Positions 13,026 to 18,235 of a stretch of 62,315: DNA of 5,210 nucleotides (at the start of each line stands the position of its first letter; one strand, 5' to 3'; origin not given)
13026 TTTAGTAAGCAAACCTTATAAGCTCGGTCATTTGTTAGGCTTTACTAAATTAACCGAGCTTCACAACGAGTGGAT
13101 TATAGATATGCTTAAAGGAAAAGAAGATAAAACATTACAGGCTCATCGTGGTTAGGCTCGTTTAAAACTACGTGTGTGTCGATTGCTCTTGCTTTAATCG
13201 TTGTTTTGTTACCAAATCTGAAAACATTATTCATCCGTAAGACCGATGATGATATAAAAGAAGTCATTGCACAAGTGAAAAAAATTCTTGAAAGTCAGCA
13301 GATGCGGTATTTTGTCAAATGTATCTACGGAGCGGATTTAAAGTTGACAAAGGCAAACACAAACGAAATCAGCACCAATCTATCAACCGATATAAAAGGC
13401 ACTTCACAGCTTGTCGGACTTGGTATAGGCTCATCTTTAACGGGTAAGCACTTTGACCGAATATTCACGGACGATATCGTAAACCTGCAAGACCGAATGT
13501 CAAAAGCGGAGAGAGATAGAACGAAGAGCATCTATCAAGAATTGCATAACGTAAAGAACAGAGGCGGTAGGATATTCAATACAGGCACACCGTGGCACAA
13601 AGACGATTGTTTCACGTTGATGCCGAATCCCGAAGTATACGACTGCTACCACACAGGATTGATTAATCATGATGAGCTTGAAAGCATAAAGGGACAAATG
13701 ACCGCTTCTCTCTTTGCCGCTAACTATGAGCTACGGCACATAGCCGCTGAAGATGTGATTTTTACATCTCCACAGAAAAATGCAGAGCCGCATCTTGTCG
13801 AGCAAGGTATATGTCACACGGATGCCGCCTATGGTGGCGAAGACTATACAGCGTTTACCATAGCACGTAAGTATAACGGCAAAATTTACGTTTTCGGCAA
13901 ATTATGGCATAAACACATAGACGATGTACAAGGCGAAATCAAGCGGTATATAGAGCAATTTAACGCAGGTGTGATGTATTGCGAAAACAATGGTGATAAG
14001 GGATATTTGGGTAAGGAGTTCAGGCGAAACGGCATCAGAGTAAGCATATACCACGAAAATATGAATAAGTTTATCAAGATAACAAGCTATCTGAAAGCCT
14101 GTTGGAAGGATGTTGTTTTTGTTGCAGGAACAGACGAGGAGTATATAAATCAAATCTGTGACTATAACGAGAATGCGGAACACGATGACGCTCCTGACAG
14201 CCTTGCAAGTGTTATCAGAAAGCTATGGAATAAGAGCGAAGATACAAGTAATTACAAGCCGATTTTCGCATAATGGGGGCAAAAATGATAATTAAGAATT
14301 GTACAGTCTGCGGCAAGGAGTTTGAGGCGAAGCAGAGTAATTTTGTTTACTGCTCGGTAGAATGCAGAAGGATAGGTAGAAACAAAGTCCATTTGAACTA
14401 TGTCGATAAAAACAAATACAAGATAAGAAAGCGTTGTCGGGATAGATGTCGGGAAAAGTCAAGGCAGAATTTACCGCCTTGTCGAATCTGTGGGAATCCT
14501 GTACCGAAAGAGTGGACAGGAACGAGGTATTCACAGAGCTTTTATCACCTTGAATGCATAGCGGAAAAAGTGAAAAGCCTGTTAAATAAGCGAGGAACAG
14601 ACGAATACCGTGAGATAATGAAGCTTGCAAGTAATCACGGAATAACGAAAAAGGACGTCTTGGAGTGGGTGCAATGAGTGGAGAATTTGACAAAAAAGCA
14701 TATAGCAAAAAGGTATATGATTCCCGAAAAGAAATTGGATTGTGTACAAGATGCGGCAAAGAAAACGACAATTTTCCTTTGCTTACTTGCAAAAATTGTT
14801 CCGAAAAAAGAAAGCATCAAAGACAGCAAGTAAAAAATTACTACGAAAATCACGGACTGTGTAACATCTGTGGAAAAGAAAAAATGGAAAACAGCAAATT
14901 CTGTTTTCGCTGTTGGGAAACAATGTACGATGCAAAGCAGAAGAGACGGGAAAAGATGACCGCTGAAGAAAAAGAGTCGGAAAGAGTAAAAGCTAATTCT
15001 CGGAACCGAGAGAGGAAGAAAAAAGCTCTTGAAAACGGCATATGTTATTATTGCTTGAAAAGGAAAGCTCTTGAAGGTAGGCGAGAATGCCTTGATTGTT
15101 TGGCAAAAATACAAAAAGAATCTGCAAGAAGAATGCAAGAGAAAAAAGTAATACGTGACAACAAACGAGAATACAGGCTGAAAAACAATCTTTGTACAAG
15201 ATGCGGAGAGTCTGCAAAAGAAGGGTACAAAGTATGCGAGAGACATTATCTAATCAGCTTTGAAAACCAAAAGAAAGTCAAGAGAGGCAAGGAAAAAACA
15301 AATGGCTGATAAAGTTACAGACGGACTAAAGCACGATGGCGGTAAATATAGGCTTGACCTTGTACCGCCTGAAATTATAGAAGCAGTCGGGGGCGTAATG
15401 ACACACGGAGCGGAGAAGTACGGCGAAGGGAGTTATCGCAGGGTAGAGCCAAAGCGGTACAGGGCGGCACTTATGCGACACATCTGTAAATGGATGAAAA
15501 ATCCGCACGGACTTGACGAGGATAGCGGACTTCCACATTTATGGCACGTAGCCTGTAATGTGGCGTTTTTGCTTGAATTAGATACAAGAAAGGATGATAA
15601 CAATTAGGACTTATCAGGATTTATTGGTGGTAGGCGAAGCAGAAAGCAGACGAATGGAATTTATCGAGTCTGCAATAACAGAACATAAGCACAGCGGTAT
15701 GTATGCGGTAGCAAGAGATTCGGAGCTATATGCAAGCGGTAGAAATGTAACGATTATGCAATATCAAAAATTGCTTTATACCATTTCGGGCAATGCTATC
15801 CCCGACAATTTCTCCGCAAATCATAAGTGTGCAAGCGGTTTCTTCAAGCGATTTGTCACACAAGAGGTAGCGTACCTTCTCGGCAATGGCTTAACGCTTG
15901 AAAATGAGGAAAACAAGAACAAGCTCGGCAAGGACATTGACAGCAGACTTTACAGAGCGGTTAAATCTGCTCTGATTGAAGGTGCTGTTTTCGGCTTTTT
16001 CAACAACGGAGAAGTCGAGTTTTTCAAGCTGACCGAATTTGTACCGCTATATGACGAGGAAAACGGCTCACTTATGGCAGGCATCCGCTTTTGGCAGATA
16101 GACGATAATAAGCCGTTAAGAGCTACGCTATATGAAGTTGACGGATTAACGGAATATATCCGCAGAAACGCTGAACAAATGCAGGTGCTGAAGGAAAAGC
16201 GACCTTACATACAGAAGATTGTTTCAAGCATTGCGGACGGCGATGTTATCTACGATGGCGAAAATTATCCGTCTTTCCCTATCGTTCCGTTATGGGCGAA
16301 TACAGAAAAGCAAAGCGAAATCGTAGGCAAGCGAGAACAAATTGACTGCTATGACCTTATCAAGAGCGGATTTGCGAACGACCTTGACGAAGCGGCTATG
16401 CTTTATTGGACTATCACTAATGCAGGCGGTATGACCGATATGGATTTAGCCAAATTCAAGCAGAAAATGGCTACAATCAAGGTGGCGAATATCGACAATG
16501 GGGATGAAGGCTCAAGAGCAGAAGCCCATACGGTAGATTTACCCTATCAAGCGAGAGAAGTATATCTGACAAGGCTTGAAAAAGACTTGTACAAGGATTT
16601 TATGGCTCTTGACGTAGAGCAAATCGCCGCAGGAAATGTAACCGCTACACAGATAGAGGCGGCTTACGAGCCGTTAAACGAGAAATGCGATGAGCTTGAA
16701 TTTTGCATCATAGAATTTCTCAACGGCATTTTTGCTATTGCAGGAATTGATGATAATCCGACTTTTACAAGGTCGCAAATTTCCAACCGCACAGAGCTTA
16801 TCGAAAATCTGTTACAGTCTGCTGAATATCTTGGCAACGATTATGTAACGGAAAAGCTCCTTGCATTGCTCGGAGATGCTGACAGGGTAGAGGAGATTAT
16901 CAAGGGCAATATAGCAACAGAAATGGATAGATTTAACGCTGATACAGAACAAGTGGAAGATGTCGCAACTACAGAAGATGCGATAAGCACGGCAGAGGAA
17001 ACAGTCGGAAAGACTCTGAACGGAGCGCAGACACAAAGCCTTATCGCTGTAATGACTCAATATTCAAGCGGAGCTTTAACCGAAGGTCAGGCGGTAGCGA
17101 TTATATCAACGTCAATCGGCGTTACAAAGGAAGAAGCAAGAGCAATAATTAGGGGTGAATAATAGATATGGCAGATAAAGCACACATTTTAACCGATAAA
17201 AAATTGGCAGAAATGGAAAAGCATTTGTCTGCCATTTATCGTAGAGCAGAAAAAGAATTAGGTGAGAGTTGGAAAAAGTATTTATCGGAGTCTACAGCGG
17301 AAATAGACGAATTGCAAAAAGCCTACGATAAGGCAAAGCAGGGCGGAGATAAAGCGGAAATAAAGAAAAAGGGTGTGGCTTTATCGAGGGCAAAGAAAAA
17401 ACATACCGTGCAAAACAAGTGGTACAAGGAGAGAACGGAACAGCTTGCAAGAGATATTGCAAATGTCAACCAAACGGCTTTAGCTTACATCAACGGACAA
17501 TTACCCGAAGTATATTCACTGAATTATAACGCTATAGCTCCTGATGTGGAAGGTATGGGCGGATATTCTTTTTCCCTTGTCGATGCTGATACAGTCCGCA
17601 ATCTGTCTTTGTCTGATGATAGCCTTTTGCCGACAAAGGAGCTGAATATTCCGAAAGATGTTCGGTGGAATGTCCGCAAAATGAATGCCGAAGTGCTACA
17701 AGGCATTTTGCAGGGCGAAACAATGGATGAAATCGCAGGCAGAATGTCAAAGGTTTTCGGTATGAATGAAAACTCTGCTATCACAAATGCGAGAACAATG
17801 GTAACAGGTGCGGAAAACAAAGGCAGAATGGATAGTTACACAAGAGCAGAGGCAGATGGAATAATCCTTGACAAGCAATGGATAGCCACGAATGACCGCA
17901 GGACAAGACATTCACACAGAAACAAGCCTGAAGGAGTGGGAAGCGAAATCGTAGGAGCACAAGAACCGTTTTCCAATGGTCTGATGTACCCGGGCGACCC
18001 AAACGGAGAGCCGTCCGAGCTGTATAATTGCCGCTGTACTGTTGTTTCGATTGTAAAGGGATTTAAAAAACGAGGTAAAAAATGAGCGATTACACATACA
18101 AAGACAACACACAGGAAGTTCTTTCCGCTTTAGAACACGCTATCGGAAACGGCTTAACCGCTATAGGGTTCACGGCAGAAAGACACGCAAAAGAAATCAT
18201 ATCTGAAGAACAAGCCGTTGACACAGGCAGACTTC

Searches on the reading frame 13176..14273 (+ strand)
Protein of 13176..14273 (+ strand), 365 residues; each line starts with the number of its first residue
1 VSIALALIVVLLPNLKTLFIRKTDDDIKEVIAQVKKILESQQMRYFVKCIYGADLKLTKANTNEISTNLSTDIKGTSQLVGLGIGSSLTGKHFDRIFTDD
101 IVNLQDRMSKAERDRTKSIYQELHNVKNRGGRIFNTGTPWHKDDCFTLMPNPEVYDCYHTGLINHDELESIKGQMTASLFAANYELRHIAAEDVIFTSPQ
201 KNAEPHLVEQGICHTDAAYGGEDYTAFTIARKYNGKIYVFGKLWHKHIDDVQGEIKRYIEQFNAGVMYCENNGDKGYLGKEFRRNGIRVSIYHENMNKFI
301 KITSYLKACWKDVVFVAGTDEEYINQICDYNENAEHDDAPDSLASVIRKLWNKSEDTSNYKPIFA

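Call 30: search_protein_families(library=phrogs, max_evalue=0.00001, proteins=[window:13176-14273:+])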
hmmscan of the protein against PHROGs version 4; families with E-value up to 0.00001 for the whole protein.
window:13176-14273:+ (365 aa): 3 families
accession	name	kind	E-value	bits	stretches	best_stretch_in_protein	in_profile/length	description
phrog_38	-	head and packaging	7.1e-59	201.2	1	6-355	328-708/760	terminase large subunit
phrog_5573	-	head and packaging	2e-19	71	1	166-361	35-245/250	terminase large subunit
phrog_2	-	head and packaging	9.2e-08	32.3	1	7-344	299-586/807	terminase large subunit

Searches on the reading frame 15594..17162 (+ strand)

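Call 30: search_protein_families(library=phrogs, max_evalue=0.00001, proteins=[window:15594-17162:+])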
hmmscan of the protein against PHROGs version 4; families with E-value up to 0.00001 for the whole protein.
window:15594-17162:+ (522 aa): 2 families
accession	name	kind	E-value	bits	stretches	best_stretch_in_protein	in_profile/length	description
phrog_64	-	head and packaging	1.2e-39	137.2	1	19-463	73-522/547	portal protein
phrog_9064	-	head and packaging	8.1e-06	26.6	0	250-414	11-181/228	portal protein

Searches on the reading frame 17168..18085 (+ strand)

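Call 31: search_protein_families(library=phrogs, max_evalue=0.00001, proteins=[window:17168-18085:+])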
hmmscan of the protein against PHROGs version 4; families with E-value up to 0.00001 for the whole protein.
window:17168-18085:+ (305 aa): 12 families
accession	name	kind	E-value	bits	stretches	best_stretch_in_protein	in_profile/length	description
phrog_2468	-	head and packaging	5.8e-27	96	1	15-297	9-274/303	head morphogenesis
phrog_2662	-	head and packaging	1.4e-26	94.3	1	27-294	488-707/717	portal protein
phrog_595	-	head and packaging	2.8e-22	80.8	1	11-302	32-304/513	head maturation protease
phrog_859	-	head and packaging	6.1e-20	72.3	1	12-294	11-288/807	portal protein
phrog_3517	-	head and packaging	6.1e-18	66.2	1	181-297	214-330/371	head morphogenesis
phrog_6577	-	unknown function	5.6e-15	55.7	1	169-299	115-233/1066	-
phrog_115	-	head and packaging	1.8e-13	51.5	1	10-299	37-321/665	minor head protein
phrog_4728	-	head and packaging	2.9e-10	40.6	1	3-298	15-302/591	head morphogenesis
phrog_19443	-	head and packaging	3.1e-09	36.8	1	171-299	171-288/579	minor head protein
phrog_15127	-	head and packaging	1e-07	31.9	1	175-301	136-256/602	head protein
phrog_324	-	head and packaging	3.2e-06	27.4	0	171-302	205-324/624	head morphogenesis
phrog_18477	-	head and packaging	3.7e-06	26.9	1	207-293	209-296/760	head morphogenesis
